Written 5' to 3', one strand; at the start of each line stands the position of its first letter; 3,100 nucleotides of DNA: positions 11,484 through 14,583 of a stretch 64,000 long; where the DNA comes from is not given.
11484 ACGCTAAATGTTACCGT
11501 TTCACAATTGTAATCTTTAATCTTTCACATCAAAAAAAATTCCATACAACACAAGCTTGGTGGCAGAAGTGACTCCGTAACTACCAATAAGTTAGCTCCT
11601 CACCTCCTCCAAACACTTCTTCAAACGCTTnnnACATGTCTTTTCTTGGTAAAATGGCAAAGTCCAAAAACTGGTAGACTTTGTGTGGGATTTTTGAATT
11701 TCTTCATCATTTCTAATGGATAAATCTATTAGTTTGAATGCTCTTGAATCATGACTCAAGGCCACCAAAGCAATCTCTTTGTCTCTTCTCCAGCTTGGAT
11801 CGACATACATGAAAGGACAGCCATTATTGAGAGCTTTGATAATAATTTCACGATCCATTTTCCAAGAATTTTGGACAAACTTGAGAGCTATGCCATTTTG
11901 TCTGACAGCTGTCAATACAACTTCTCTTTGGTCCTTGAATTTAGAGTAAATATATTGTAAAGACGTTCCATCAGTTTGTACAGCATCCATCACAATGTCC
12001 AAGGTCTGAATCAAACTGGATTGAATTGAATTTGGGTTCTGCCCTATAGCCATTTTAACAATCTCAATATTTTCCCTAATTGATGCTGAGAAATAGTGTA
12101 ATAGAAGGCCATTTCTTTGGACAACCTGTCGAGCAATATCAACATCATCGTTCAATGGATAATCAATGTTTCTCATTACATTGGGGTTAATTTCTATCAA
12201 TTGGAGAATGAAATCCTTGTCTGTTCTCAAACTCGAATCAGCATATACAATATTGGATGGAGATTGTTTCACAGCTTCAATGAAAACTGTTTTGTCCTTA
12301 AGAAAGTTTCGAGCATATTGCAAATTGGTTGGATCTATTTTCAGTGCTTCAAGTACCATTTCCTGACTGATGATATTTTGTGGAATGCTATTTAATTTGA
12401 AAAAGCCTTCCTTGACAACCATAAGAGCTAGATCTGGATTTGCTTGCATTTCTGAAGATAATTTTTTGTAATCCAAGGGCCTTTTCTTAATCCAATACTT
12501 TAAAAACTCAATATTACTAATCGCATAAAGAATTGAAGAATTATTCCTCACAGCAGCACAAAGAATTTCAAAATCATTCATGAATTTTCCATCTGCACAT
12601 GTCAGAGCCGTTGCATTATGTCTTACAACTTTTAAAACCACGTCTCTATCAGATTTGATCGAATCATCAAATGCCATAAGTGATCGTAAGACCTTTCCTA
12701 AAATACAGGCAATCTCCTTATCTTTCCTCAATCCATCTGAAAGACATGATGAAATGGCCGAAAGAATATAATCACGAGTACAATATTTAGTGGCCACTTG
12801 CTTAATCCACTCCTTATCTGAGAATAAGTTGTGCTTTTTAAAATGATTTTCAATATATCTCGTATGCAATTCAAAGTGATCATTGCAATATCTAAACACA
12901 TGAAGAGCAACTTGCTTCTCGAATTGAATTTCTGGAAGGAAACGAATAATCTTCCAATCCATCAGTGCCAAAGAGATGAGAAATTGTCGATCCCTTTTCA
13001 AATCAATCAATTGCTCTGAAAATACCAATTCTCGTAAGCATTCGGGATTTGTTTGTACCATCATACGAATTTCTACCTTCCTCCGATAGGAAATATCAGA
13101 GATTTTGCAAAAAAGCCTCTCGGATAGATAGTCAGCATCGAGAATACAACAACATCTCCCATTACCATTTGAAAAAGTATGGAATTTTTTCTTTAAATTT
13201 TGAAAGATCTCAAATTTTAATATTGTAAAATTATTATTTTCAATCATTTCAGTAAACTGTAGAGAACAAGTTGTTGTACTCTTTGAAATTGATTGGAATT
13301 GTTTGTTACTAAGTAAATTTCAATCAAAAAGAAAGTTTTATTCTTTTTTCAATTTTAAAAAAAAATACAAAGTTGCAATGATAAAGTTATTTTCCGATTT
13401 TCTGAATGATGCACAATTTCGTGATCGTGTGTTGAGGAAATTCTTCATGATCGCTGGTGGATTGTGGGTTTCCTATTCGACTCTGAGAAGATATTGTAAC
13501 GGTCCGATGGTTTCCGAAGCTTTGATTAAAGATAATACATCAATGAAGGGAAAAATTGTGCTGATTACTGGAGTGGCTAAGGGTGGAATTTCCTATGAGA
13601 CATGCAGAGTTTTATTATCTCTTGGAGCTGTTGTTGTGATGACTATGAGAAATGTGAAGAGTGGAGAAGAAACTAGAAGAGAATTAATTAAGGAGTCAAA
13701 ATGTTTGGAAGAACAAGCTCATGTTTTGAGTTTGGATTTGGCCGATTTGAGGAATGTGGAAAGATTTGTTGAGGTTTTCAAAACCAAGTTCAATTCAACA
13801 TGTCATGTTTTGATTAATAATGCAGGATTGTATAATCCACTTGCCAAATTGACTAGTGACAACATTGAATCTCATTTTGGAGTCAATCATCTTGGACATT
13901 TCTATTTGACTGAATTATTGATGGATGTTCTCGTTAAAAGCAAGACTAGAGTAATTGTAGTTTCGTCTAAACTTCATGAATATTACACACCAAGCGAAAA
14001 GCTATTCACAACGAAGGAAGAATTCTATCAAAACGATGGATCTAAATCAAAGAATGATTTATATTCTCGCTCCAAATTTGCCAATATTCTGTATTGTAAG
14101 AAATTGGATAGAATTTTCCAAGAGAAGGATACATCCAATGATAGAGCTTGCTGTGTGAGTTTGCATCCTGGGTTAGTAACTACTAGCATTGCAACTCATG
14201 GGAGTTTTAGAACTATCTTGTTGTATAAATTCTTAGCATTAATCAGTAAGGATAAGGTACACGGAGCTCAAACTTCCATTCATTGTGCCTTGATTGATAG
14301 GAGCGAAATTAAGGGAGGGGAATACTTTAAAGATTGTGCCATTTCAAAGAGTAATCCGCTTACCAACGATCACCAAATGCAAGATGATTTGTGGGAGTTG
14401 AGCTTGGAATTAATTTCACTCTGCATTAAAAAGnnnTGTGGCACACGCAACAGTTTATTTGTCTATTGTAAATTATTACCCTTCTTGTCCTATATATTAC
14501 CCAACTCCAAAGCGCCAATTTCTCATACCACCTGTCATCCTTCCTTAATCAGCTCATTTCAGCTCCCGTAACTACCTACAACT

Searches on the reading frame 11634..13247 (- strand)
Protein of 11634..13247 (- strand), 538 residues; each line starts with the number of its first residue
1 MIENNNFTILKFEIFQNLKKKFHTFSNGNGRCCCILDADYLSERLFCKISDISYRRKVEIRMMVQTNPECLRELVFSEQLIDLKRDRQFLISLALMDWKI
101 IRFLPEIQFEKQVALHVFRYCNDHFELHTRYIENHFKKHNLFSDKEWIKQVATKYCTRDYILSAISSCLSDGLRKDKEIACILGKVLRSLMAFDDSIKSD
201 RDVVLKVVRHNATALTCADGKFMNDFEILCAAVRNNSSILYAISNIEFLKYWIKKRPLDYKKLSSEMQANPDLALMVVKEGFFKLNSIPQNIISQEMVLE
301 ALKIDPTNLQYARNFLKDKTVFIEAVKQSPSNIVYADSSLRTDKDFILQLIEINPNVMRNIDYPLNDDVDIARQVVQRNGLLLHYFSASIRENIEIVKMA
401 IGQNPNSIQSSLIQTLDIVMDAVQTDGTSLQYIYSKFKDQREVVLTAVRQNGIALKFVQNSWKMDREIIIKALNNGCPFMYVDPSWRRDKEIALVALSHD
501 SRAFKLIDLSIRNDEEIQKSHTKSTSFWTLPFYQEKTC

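Call 72: search_protein_families(library=pfam, proteins=[window:11634-13247:-], max_evalue=0.00001)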
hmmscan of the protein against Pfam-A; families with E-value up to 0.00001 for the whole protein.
window:11634-13247:- (538 aa): 1 family
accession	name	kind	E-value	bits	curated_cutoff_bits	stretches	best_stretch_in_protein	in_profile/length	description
PF13475.11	DUF4116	-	2.6e-70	232.2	24.9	7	417-461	3-47/49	Domain of unknown function (DUF4116)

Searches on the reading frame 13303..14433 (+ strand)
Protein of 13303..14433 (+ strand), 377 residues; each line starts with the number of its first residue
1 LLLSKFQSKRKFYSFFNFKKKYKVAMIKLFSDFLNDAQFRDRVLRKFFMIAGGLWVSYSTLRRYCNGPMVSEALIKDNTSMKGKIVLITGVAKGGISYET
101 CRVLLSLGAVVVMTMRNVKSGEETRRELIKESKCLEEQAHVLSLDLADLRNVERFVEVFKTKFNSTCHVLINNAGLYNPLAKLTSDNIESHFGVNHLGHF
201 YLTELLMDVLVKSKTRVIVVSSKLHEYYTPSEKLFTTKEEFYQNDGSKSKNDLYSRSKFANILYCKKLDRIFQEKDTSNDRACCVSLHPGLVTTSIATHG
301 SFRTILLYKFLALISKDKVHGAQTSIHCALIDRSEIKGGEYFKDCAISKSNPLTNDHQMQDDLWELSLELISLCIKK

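Call 72: search_protein_families(library=pfam, proteins=[window:13303-14433:+], max_evalue=0.00001)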
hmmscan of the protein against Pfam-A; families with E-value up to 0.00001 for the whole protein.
window:13303-14433:+ (377 aa): 3 families
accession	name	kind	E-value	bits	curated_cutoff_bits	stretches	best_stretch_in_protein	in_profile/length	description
PF00106.31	adh_short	-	1e-21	77.7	26.6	1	84-228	1-142/195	short chain dehydrogenase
PF13561.12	adh_short_C2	-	1.3e-11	45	27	1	90-232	1-140/236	Enoyl-(Acyl carrier protein) reductase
PF08659.16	KR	-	6.5e-07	29.9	22.6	1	86-222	3-136/180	KR domain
